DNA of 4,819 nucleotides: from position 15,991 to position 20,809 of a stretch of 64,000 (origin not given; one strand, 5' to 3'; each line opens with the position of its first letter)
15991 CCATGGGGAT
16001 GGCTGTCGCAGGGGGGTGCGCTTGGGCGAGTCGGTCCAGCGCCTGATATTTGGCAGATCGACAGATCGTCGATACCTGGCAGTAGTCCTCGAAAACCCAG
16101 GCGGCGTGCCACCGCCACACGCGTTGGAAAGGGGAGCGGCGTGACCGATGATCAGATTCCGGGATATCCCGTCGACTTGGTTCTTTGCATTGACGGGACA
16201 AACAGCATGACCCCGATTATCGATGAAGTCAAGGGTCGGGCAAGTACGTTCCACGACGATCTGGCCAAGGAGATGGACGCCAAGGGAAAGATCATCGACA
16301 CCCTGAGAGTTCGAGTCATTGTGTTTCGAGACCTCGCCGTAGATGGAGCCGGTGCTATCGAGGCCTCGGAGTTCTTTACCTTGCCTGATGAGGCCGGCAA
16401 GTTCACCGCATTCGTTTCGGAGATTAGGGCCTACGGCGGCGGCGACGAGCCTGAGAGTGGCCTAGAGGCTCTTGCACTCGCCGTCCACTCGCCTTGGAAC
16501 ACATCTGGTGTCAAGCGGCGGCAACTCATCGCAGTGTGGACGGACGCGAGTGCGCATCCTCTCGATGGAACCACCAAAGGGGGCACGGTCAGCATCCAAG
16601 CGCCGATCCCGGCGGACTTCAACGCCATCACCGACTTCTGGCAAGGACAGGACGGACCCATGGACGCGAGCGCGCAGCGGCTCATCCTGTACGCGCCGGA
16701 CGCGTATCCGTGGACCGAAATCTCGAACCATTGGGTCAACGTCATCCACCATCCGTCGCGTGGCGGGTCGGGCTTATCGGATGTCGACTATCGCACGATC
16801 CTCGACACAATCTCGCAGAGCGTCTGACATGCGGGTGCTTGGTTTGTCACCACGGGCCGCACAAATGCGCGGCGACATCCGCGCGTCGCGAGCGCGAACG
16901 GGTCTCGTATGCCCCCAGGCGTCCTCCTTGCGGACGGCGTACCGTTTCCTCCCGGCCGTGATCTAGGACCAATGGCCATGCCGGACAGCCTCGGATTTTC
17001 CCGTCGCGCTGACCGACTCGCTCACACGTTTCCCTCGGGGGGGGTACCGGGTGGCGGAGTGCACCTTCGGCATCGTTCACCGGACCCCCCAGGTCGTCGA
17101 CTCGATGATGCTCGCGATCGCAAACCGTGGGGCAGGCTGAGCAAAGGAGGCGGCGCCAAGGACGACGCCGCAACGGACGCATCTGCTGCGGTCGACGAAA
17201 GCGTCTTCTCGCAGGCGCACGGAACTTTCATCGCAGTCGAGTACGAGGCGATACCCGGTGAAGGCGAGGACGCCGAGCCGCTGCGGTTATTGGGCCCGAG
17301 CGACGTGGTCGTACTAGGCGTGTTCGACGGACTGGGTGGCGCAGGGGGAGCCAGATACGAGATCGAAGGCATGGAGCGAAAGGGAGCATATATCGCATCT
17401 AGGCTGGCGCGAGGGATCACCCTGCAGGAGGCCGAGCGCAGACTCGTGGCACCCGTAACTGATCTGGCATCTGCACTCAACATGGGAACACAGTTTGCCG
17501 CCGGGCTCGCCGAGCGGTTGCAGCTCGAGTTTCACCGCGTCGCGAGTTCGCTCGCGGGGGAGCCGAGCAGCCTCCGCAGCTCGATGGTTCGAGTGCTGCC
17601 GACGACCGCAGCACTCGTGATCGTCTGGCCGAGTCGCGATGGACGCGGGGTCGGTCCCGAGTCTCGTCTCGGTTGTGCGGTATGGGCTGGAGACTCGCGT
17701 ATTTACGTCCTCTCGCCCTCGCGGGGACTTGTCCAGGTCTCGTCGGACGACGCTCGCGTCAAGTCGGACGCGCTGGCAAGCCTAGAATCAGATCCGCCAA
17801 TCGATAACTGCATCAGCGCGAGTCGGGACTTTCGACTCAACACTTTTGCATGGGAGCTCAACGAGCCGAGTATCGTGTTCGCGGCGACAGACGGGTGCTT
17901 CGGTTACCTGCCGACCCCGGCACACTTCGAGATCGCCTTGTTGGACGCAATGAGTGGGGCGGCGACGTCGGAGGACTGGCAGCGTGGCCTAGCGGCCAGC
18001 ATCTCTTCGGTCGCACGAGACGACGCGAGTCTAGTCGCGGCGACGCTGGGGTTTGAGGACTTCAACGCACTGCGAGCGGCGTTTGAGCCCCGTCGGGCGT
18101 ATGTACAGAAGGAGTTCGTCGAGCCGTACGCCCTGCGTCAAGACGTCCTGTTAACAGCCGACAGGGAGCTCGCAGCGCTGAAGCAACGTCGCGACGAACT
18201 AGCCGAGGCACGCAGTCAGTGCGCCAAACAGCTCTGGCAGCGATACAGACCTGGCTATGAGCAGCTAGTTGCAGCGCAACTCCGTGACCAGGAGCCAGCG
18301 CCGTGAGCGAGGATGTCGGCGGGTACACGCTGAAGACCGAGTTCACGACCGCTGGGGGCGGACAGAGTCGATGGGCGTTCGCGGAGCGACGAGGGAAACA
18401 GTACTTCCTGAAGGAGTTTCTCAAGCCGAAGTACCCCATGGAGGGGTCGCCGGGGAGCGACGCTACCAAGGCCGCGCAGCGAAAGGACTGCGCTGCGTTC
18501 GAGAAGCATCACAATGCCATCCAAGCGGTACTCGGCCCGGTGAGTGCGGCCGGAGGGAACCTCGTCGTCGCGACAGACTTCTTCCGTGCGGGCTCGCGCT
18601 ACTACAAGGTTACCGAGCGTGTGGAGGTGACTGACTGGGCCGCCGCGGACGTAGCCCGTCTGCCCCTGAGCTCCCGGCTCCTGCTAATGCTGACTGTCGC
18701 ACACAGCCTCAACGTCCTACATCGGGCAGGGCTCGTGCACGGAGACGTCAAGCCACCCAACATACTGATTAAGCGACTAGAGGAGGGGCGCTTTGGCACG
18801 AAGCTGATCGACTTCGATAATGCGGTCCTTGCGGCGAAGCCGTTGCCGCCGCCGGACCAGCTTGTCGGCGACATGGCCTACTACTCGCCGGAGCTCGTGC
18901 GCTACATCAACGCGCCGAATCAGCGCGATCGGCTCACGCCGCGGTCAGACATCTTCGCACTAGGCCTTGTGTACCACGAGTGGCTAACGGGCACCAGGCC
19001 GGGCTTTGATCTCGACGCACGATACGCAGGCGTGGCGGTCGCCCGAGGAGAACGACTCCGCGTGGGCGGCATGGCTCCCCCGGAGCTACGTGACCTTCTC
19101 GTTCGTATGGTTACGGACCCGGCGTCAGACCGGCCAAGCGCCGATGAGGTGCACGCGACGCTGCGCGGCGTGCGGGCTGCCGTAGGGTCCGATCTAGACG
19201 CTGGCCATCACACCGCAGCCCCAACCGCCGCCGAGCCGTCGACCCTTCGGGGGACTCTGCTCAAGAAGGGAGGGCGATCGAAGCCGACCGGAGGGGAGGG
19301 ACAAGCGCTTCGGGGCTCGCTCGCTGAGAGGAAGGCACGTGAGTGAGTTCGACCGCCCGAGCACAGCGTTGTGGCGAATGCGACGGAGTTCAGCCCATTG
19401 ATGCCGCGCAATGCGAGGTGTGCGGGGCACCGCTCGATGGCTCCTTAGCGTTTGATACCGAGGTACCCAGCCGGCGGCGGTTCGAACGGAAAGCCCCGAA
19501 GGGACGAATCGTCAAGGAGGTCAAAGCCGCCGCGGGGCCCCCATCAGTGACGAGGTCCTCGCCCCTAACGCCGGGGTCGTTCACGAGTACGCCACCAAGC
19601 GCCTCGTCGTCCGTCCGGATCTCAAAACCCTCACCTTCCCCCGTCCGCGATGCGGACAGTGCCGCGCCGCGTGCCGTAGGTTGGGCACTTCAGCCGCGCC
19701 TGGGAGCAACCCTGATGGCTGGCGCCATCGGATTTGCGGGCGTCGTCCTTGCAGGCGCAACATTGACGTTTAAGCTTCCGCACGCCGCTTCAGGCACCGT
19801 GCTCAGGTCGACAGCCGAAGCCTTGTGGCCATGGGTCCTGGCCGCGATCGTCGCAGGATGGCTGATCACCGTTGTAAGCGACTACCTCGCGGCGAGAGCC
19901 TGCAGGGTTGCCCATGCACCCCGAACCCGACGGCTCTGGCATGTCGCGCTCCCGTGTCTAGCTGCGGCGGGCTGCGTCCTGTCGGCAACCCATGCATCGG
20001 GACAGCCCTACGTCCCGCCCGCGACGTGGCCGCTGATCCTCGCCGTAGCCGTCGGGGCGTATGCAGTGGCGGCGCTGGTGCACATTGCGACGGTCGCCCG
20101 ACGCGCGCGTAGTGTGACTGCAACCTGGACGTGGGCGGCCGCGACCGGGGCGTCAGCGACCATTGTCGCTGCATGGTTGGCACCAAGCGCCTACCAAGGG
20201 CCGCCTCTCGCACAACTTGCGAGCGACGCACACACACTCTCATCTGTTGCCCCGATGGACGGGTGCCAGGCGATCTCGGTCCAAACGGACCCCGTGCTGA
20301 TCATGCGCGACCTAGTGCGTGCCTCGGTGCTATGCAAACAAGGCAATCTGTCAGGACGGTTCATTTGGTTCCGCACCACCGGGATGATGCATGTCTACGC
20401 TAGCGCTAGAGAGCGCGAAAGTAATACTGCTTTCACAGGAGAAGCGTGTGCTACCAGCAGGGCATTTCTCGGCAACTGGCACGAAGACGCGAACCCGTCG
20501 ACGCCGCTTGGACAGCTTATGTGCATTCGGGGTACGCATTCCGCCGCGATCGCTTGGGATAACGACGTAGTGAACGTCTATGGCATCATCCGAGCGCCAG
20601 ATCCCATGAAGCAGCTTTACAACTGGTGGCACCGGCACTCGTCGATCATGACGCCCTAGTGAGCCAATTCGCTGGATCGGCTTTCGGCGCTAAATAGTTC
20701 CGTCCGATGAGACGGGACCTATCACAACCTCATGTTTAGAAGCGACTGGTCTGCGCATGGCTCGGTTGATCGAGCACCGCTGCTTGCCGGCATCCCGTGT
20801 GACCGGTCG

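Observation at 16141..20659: vWA / PP2C / Ser-Thr kinase / zinc-ribbon membrane protein operon: candidate phospho-switch defence or signalling system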

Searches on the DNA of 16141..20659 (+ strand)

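Call 9: search_dna_similar(query=window:16141-20659:+, collection=plasmids, mode=distant)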
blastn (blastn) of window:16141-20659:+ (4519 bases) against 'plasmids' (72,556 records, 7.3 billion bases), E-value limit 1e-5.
No match.

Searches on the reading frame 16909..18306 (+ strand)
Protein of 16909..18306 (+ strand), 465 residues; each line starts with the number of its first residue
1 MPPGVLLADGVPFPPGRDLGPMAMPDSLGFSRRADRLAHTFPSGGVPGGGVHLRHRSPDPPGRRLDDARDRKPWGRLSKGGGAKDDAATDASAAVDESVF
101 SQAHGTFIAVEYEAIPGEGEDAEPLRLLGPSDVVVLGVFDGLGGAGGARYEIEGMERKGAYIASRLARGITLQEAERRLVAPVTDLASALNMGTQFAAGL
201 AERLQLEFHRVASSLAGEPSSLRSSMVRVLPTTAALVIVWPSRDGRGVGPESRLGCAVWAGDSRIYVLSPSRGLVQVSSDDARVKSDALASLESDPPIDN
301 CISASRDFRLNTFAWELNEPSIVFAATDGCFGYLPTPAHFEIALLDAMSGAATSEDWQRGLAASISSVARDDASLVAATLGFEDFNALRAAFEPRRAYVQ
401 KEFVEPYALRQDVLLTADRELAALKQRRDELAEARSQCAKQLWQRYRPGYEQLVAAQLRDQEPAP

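Call 3: search_protein_families(library=pfam, proteins=[window:16909-18306:+], max_evalue=0.01)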
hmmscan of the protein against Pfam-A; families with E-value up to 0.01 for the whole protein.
window:16909-18306:+ (465 aa): 1 family
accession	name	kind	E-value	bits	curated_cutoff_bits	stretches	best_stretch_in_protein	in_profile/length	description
PF13672.11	PP2C_2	-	0.0077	16.2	24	0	164-349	43-192/209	Protein phosphatase 2C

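Call 4: search_protein_families(library=padloc, proteins=[window:16909-18306:+], max_evalue=0.01)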
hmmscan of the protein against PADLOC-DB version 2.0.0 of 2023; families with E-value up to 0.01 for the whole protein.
window:16909-18306:+ (465 aa): 0 families

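Call 5: search_protein_families(library=ncbifam, proteins=[window:16909-18306:+], max_evalue=0.01)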
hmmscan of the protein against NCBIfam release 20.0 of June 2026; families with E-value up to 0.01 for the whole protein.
window:16909-18306:+ (465 aa): 0 families

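Call 41: search_solved_structures(query=A2, max_evalue=0.01)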
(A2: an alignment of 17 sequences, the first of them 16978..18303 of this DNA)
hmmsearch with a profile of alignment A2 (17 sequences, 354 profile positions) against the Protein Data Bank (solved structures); distinct sequences matched with E-value up to 0.01: 14.
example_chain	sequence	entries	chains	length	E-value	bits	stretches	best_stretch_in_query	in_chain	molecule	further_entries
6ihl_A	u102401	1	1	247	9.8e-05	25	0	113-174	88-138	Phosphorylated protein phosphatase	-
6ihw_A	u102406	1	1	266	0.00012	24.7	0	20-174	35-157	Phosphorylated protein phosphatase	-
5f1m_A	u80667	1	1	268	0.00013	24.6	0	20-174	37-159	Phosphorylated protein phosphatase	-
6ihu_A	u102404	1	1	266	0.00013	24.6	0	20-174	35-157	Phosphorylated protein phosphatase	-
6ihs_A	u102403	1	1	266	0.00013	24.6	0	20-174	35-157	Phosphorylated protein phosphatase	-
6ihr_A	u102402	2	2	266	0.00013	24.6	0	20-174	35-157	Phosphorylated protein phosphatase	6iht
6ihv_A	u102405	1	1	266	0.00014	24.5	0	20-174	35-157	Phosphorylated protein phosphatase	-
6jkv_A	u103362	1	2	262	0.00029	23.5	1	144-176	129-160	PppA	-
5d2u_A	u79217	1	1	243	0.00074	22.1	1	32-175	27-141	Protein serin-threonin phosphatase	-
2j82_A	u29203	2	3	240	0.0014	21.2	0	64-175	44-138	PROTEIN SERINE-THREONINE PHOSPHATASE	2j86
2xzv_A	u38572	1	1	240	0.0014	21.2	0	64-175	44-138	PROTEIN SERIN-THREONIN PHOSPHATASE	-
5iti_A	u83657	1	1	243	0.0015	21.1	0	64-175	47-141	Protein serin-threonin phosphatase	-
1txo_A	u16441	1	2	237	0.0047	19.5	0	131-175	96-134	Putative Bacterial Enzyme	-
2cm1_A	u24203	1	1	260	0.0063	19.1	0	131-175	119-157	SERINE THREONINE PROTEIN PHOSPHATASE PSTP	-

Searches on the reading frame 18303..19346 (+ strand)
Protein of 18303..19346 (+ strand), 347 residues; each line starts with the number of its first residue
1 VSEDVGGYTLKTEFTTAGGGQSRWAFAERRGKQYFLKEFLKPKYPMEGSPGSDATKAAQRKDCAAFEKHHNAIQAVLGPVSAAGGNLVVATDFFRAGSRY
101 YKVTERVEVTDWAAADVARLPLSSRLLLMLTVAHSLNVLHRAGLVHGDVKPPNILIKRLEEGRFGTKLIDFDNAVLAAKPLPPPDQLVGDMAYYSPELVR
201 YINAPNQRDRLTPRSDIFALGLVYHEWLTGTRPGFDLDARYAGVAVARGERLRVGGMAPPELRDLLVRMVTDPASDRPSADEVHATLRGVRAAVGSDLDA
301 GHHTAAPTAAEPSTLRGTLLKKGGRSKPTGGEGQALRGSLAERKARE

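Call 3: search_protein_families(library=pfam, proteins=[window:18303-19346:+], max_evalue=0.01)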
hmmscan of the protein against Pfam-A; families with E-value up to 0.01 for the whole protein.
window:18303-19346:+ (347 aa): 5 families
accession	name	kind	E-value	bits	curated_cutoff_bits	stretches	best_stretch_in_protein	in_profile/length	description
PF00069.31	Pkinase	-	2.5e-20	73.4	31.7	1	86-284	59-258/263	Protein kinase domain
PF07714.23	PK_Tyr_Ser-Thr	-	1.1e-11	45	23.1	1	69-287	59-258/258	Protein tyrosine and serine/threonine kinase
PF06293.20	Kdo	-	1.9e-05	24.7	21.3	1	108-176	104-171/207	Lipopolysaccharide kinase (Kdo/WaaP) family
PF01636.29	APH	-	6.7e-05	23.2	23.2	1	127-176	164-199/239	Phosphotransferase enzyme family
PF17667.7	Pkinase_fungal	-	0.0035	16.6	24.1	1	117-178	279-343/387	Fungal protein kinase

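Call 4: search_protein_families(library=padloc, proteins=[window:18303-19346:+], max_evalue=0.01)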
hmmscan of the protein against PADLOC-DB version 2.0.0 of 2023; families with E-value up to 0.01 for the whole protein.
window:18303-19346:+ (347 aa): 32 families (the best 25 are shown)
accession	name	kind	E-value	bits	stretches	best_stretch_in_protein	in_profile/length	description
PDLC04138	mad6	-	4.8e-24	83.2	1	92-313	119-336/659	mads_6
PDLC04053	PD-T4-6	-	1.1e-22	78.8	1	91-304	75-285/311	-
PDLC03920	MkoA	-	2.4e-21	73.8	1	6-298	8-285/1112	-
PDLC04042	PD-T4-6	-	7.6e-21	73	1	91-294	75-276/292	-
PDLC04054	PD-T4-6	-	1.9e-18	65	1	115-314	103-301/347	-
PDLC04047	PD-T4-6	-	5.8e-17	59.8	1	86-236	72-214/327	-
PDLC04039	PD-T4-6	-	1.1e-16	58.9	1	115-293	106-278/458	-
PDLC04043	PD-T4-6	-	1.3e-15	55.5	1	117-239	109-221/452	-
PDLC01088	C3a189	-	4.7e-15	53.2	1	92-287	64-258/840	kinase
PDLC04061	PD-T4-6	-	5.5e-14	50.5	1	118-303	115-294/510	-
PDLC04050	PD-T4-6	-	1.5e-13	48.5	1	85-313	123-352/480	-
PDLC04060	PD-T4-6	-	5e-13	46.8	1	119-236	104-210/486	-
PDLC04048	PD-T4-6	-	1.4e-12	45.6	1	86-238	72-215/354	-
PDLC04041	PD-T4-6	-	7.2e-12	43.3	1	99-259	103-259/443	-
PDLC04052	PD-T4-6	-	2.2e-11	41.7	1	127-303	117-287/496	-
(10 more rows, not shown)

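Call 5: search_protein_families(library=ncbifam, proteins=[window:18303-19346:+], max_evalue=0.01)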
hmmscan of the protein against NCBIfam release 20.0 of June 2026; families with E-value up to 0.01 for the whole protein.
window:18303-19346:+ (347 aa): 15 families
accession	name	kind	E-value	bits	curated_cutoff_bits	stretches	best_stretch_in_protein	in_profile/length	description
NF047741.1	antiphage_MADS6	equivalog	1.2e-16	60.4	460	1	97-301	270-471/612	methylation-associated defense system protein kinase MAD6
NF033483.0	PknB_PASTA_kin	equivalog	1.4e-15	57.3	450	1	96-233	78-207/563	Stk1 family PASTA domain-containing Ser/Thr kinase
NF038150.1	lanthi_synth_IV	equivalog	1.6e-13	50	650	1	93-303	261-460/851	class IV lanthionine synthetase LanL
NF052427.1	StpK7MSMEG_1200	equivalog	4.7e-12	45.2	900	1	130-233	115-208/601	serine/threonine protein kinase StpK7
NF053615.1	SerThrKinAfsKStmc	equivalog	4.5e-10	38.8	1300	1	120-305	109-281/809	protein serine/threonine kinase AfsK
TIGR03903.1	TOMM_kin_cyc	equivalog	1.8e-09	36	705.75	1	120-232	76-187/1267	TOMM system kinase/cyclase fusion protein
NF038151.1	lanthi_synth_III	equivalog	2.4e-06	26.3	575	1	130-250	343-445/833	class III lanthionine synthetase LanKC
NF043056.1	T4SS_LegK1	equivalog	4.5e-06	25.5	550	1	117-223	182-279/516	Dot/Icm T4SS effector kinase LegK1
NF033442.0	BREX_PglW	equivalog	1.7e-05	22.7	990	1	134-239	323-714/1391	BREX system serine/threonine kinase PglW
NF041268.1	capreo_Cph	equivalog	0.00062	19.5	390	1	141-235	181-273/285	capreomycin phosphotransferase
NF002475.0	PRK01723.1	equivalog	0.00092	18.3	142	1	130-176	150-192/241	3-deoxy-D-manno-octulosonic acid kinase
NF040671.1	PLuB_AAA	exception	0.0016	15.9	999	1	109-157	89-137/1256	PLuB system helicase-like protein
NF011464.0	PRK14879.1-7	equivalog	0.0019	18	246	1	118-174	98-154/221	Kae1-associated kinase Bud32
TIGR03724.2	arch_bud32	equivalog_domain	0.0045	16.5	125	1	128-171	90-128/193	KEOPS complex kinase/ATPase Bud32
NF058632.1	SerThrKinPrkT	equivalog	0.0049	15.9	280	1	127-157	121-151/322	serine/threonine protein kinase PrkT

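Call 76: search_solved_structures(query=A3, max_evalue=1e-10)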
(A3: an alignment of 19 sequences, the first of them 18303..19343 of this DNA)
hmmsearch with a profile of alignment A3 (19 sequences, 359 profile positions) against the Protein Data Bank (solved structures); distinct sequences matched with E-value up to 1e-10: 879 (the best 60 are shown).
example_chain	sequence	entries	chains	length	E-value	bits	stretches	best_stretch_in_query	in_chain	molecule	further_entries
3lij_A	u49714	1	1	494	5.1e-24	88.2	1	87-323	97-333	Calcium/calmodulin dependent protein kinase with a kinase domain and 4 calmodulin like EF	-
3is5_A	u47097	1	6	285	3e-23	85.6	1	83-286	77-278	Calcium-dependent protein kinase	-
5ig1_A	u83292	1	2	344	6.6e-23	84.5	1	85-342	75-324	CAMK/CAMK2 protein kinase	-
3q5i_A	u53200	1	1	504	1.4e-21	80.2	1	63-296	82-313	Protein kinase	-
9ru3_A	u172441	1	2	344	1.3e-20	77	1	88-349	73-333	Serine/threonine-protein kinase StkP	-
3dxn_A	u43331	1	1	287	1.8e-20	76.5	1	86-284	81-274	Calmodulin-like domain protein kinase isoform 3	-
2bmc_A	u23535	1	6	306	2.5e-20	76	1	84-291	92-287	SERINE THREONINE-PROTEIN KINASE 6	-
3hzt_A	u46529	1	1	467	3.3e-20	75.6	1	86-287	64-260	Calcium-dependent protein kinase 3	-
6hjj_A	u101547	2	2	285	3.5e-20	75.5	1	84-301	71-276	Aurora kinase A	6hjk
3r21_A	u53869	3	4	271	5.4e-20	74.9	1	84-286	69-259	Serine/threonine-protein kinase 6 | Aurora kinase A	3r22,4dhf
3unz_A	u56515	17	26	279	7e-20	74.6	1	84-287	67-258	Aurora kinase A | Serine/Threonine-Protein Kinase 6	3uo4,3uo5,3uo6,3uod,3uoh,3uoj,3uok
2xru_A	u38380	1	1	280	7e-20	74.6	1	84-291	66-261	SERINE/THREONINE-PROTEIN KINASE 6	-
3lau_A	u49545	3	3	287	1e-19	74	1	84-292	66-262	Serine/threonine-protein kinase 6 | AURORA KINASE A | AURORA 2 KINASE DOMAIN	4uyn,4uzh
9bzg_A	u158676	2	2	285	1.1e-19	73.9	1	84-302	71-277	Aurora kinase A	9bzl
2hw6_A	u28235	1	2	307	1.2e-19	73.8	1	80-286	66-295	MAP kinase-interacting serine/threonine-protein kinase 1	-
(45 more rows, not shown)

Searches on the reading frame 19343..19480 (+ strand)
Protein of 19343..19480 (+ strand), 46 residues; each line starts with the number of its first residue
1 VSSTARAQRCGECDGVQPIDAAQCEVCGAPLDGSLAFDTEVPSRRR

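Call 111: search_protein_families(library=pfam, proteins=[window:19343-19480:+], max_evalue=0.05)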
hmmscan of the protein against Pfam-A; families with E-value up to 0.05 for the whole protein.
window:19343-19480:+ (46 aa): 4 families
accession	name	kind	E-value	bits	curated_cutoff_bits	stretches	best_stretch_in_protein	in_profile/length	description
PF18912.6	DZR_2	-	0.001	19.3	27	1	6-34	20-49/56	Double zinc ribbon domain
PF02008.25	zf-CXXC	-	0.002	18.5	26.5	1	4-28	3-28/48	CXXC zinc finger domain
PF12773.13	DZR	-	0.0074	16.9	27.3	1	10-32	1-23/45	Double zinc ribbon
PF24460.1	DUF7575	-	0.01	15.6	28.5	1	20-37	2-19/28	Domain of unknown function (DUF7575)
